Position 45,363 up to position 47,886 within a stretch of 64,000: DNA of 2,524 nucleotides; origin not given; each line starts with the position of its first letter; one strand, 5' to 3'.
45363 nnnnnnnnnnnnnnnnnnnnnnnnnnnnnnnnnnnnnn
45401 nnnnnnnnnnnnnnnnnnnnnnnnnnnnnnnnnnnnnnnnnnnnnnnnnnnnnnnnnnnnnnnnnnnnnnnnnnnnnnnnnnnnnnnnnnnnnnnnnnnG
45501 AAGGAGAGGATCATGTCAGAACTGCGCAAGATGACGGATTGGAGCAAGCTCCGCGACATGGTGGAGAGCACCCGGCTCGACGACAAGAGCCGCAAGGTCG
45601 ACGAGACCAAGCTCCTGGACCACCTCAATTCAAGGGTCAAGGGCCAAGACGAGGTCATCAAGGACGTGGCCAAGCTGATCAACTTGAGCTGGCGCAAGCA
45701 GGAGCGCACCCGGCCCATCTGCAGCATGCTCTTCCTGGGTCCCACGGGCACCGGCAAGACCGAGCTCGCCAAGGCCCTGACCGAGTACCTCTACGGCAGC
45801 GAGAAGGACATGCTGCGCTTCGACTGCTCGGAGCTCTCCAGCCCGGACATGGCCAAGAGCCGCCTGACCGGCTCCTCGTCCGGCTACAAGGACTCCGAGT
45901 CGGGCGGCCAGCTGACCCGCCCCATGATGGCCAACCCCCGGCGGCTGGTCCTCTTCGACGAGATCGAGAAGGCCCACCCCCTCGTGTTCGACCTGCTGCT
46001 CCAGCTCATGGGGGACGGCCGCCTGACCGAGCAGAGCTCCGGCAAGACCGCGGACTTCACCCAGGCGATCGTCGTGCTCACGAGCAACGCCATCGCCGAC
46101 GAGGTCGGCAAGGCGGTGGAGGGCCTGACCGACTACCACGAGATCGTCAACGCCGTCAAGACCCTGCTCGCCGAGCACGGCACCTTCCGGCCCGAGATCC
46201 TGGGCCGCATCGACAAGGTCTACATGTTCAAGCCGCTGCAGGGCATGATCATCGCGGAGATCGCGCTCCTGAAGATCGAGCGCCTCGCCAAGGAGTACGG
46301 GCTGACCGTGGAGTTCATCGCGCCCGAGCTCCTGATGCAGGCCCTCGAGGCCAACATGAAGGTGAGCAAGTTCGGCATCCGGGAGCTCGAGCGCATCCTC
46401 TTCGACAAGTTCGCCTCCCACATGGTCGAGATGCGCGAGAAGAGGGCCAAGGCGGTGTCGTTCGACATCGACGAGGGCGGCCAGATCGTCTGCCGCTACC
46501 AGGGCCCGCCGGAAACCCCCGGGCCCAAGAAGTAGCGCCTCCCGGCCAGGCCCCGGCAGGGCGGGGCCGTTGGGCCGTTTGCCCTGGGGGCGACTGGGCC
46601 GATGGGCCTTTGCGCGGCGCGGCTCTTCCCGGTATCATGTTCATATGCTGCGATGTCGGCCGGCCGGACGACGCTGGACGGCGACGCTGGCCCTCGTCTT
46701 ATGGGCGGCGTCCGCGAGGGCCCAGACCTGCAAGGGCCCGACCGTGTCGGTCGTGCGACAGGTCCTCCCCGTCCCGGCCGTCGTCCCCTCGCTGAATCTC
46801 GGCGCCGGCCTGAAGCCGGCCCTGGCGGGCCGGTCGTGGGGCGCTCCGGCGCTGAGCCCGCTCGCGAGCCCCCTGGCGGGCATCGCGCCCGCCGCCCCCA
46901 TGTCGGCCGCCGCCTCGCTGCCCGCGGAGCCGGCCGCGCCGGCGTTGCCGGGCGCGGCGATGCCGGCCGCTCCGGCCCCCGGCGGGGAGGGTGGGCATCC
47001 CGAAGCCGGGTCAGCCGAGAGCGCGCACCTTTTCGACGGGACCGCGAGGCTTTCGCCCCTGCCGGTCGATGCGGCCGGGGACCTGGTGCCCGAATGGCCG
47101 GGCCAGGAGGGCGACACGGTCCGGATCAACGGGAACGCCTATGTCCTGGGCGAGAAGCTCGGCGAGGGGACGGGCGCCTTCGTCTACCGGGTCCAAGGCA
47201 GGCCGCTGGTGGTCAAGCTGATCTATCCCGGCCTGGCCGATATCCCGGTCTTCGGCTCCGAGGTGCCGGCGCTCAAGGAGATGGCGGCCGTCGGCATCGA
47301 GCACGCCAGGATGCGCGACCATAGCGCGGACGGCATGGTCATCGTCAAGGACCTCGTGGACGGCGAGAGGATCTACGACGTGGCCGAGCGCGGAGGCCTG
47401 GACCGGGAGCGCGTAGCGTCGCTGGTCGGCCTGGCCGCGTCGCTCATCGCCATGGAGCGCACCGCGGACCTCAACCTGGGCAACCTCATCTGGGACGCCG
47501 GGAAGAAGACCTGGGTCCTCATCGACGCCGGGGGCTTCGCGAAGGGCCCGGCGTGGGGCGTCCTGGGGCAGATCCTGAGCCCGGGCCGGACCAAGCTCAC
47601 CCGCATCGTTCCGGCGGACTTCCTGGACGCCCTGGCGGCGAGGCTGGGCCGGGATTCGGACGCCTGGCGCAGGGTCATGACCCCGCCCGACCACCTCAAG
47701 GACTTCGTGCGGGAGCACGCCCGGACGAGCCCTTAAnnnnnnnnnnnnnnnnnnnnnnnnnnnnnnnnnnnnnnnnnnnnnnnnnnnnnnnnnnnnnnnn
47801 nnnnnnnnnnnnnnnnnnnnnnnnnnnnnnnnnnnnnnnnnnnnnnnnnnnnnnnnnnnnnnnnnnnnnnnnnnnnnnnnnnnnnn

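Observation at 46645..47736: Secreted, highly divergent protein-kinase-like protein downstream of the AAA+ cluster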

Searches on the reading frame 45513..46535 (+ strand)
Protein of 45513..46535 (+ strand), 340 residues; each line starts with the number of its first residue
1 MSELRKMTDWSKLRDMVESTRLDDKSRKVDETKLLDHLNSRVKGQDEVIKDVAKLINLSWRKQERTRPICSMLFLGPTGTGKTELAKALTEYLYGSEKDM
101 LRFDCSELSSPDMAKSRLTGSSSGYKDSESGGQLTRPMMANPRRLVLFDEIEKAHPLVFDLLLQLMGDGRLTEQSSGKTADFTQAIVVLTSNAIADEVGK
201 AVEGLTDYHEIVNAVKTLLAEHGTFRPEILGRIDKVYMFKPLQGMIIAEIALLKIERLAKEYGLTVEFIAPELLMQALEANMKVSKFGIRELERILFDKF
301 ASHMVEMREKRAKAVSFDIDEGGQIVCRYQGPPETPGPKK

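Call 3: search_protein_families(library=pfam, proteins=[window:45513-46535:+], max_evalue=1)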
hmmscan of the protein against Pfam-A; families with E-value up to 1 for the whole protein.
window:45513-46535:+ (340 aa): 27 families (the best 25 are shown)
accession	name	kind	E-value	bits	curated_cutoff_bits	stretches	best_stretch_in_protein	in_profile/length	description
PF07724.20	AAA_2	-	2.9e-39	135.2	27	1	67-235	1-165/166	AAA domain (Cdc48 subfamily)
PF07728.20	AAA_5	-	1.5e-09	38.4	22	1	72-193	2-123/139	AAA domain (dynein-related subfamily)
PF00158.32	Sigma54_activat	-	1.1e-07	32.1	20.2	1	63-199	22-150/168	Sigma-54 interaction domain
PF00004.35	AAA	-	1.2e-06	29.5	21.2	1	72-196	1-112/131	ATPase family associated with various cellular activities (AAA)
PF07726.17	AAA_3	-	0.0001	22.6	27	1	73-195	3-114/131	ATPase family associated with various cellular activities (AAA)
PF06309.17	Torsin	-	0.00019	22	27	1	28-95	13-79/127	Torsin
PF13238.12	AAA_18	-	0.00041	21.2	29.4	1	74-189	3-97/128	AAA domain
PF13401.12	AAA_22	-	0.00064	20.5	27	1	72-167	8-109/130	AAA domain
PF13173.12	AAA_14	-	0.0052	17.2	27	1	73-155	6-75/129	AAA domain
PF01695.23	IstB_IS21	-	0.0057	16.6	24.1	1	33-90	62-113/238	IstB-like ATP binding protein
PF05496.18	RuvB_N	-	0.015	15.5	27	1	43-92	10-56/159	Holliday junction DNA helicase RuvB P-loop domain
PF00437.27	T2SSE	-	0.017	14.2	24.9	1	67-116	140-190/370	Type II/IV secretion system protein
PF04851.21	ResIII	-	0.018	15.4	22.5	1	44-98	7-52/164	Type III restriction enzyme, res subunit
PF12775.13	AAA_7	-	0.02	14.9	25.8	1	71-115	35-79/181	P-loop containing dynein motor region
PF01078.27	Mg_chelatase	-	0.02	14.7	20.3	1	71-94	24-47/207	Magnesium chelatase, subunit ChlI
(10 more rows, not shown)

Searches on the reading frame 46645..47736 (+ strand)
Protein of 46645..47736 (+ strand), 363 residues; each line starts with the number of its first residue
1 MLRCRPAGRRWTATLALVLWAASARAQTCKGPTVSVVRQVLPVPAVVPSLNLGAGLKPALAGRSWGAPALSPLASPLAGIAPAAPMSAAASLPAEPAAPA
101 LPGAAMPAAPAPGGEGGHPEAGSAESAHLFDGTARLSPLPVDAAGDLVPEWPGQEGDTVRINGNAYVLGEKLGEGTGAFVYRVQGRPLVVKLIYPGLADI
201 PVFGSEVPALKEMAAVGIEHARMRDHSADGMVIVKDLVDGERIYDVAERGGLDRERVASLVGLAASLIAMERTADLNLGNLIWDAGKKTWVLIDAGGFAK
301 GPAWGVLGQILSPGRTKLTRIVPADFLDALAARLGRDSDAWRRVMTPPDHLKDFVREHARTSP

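Call 3: search_protein_families(library=pfam, proteins=[window:46645-47736:+], max_evalue=1)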
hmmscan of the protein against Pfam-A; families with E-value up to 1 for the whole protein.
window:46645-47736:+ (363 aa): 0 families

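Call 4: search_solved_structures(query=window:46645-47736:+, max_evalue=10, show_alignments=3)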
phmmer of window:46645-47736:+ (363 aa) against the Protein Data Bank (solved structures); distinct sequences matched with E-value up to 10: 1.
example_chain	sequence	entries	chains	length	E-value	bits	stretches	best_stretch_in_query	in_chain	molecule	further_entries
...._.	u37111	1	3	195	0.79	12.1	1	128-166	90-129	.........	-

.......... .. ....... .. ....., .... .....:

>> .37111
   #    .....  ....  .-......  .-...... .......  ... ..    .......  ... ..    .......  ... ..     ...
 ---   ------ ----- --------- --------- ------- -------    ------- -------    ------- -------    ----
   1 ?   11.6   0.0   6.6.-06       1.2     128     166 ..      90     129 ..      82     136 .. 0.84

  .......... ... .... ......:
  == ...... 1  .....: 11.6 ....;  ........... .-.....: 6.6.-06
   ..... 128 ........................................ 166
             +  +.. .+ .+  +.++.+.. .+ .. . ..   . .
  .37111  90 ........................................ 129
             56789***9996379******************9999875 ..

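Call 5: find_homologous_proteins(query=window:46645-47736:+, max_evalue=0.001)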
Query window:46645-47736:+ (363 aa): 3 proteins with E <= 0.001 among 8000 candidates.
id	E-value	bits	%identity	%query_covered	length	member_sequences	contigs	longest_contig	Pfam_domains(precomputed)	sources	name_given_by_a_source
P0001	2.6e-209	713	100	91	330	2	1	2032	-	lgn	-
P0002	1.2e-90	323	67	60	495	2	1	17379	-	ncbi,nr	ncbi:MAG: hypothetical protein HZB91_09095 [Elusimicrobia bacterium]|nr:hypothetical protein [Elusim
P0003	2.7e-87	312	64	63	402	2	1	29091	-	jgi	jgi:hypothetical protein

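Call 13: find_encoding_contigs(protein=P0002, flank=10000, max_places=3)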
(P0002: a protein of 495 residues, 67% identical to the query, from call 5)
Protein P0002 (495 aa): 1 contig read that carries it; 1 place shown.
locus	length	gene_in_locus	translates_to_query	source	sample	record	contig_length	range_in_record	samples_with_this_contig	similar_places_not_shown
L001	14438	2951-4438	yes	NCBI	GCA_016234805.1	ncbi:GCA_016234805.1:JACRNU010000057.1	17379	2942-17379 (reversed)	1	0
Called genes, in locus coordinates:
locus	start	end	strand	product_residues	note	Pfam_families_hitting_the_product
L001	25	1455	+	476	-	PF00072:Response_reg (weak), PF00069:Pkinase, PF07714:PK_Tyr_Ser-Thr, PF03109:ABC1 (weak)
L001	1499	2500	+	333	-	PF01515:PTA_PTB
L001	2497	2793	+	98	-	PF01817:CM_2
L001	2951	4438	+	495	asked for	-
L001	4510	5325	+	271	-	PF01464:SLT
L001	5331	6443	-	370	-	PF00482:T2SSF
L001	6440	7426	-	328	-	PF04307:YdjM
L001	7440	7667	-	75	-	PF02810:SEC-C (weak)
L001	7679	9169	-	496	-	PF13520:AA_permease_2, PF00324:AA_permease, PF13906:AA_permease_C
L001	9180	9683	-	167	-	-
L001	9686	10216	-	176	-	-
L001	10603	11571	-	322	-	-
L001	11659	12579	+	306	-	PF00535:Glycos_transf_2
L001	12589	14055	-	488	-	PF02310:B12-binding, PF04055:Radical_SAM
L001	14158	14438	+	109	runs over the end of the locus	-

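Call 14: find_encoding_contigs(protein=P0003, flank=10000, max_places=3)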
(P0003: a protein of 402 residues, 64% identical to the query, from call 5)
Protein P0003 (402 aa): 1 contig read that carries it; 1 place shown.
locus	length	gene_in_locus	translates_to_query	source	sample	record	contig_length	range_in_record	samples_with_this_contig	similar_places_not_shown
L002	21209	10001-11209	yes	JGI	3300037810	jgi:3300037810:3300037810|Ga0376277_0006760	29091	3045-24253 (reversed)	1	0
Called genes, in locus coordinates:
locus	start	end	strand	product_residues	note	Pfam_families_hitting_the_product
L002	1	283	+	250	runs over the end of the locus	-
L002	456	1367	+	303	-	-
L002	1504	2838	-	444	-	PF13518:HTH_28 (weak)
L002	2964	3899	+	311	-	PF01536:SAM_decarbox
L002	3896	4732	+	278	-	PF17284:Spermine_synt_N (weak), PF01564:Spermine_synth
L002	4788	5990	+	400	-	PF13091:PLDc_2, PF00614:PLDc (faint), PF13918:PLDc_3, PF13091:PLDc_2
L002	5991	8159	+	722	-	PF00069:Pkinase, PF07714:PK_Tyr_Ser-Thr, PF03109:ABC1 (weak)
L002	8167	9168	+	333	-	PF01515:PTA_PTB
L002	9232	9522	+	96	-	PF01817:CM_2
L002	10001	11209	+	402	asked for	-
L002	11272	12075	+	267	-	PF01464:SLT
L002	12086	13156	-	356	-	PF00482:T2SSF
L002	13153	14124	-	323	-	PF04307:YdjM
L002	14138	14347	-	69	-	PF02810:SEC-C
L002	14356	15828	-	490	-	PF13520:AA_permease_2, PF00324:AA_permease, PF13906:AA_permease_C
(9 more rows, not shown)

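Call 22: search_protein_families(library=pfam, alignment_id=A3, max_evalue=0.01)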
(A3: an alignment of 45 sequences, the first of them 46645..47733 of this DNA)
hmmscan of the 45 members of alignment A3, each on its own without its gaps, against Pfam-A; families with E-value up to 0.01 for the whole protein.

A. member 1, window:46645-47733:+ (363 aa): 0 families

B. families by the number of members that match (of 45 scanned): 10 families
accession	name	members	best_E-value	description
PF01636.29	APH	8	1.2e-06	Phosphotransferase enzyme family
PF00069.31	Pkinase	7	5e-09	Protein kinase domain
PF03109.22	ABC1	2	0.0017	ABC1 atypical kinase-like domain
PF19974.5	TCAD9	2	0.0056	Ternary complex associated domain 9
PF13487.12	HD_5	1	1.2e-33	HD domain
PF01966.28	HD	1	4.6e-15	HD domain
PF04655.20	APH_6_hur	1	0.00011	Aminoglycoside/hydroxyurea antibiotic resistance kinase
PF13575.12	DUF4135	1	0.00083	Domain of unknown function (DUF4135)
PF05354.17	Phage_attach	1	0.0015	Phage Head-Tail Attachment protein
PF07714.23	PK_Tyr_Ser-Thr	1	0.0065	Protein tyrosine and serine/threonine kinase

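Call 29: search_protein_families(library=ncbifam, proteins=[window:46645-47733:+, P0002], max_evalue=1)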
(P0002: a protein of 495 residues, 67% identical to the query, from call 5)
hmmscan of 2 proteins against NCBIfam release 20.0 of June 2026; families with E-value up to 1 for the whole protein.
window:46645-47733:+ (363 aa): 2 families
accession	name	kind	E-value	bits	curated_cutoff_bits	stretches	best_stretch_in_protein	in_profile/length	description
NF047741.1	antiphage_MADS6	equivalog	0.0076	14.8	460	1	163-260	494-596/612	methylation-associated defense system protein kinase MAD6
TIGR02172.1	Fb_sc_TIGR02172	paralog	0.15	11.9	228.2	0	274-302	158-184/226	TIGR02172 family protein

P0002 (495 aa): 1 family
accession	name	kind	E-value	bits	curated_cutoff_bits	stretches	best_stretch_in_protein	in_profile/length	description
NF047741.1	antiphage_MADS6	equivalog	1.9e-05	23.4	460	1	289-390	493-598/612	methylation-associated defense system protein kinase MAD6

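Call 57: search_protein_families(library=pfam, proteins=[P0002], max_evalue=0.1)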
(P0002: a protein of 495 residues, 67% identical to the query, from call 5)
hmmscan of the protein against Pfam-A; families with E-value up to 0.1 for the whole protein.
P0002 (495 aa): 1 family
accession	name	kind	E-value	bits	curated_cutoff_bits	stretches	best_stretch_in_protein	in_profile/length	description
PF05354.17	Phage_attach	-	0.075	14.1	26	0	275-308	64-96/99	Phage Head-Tail Attachment protein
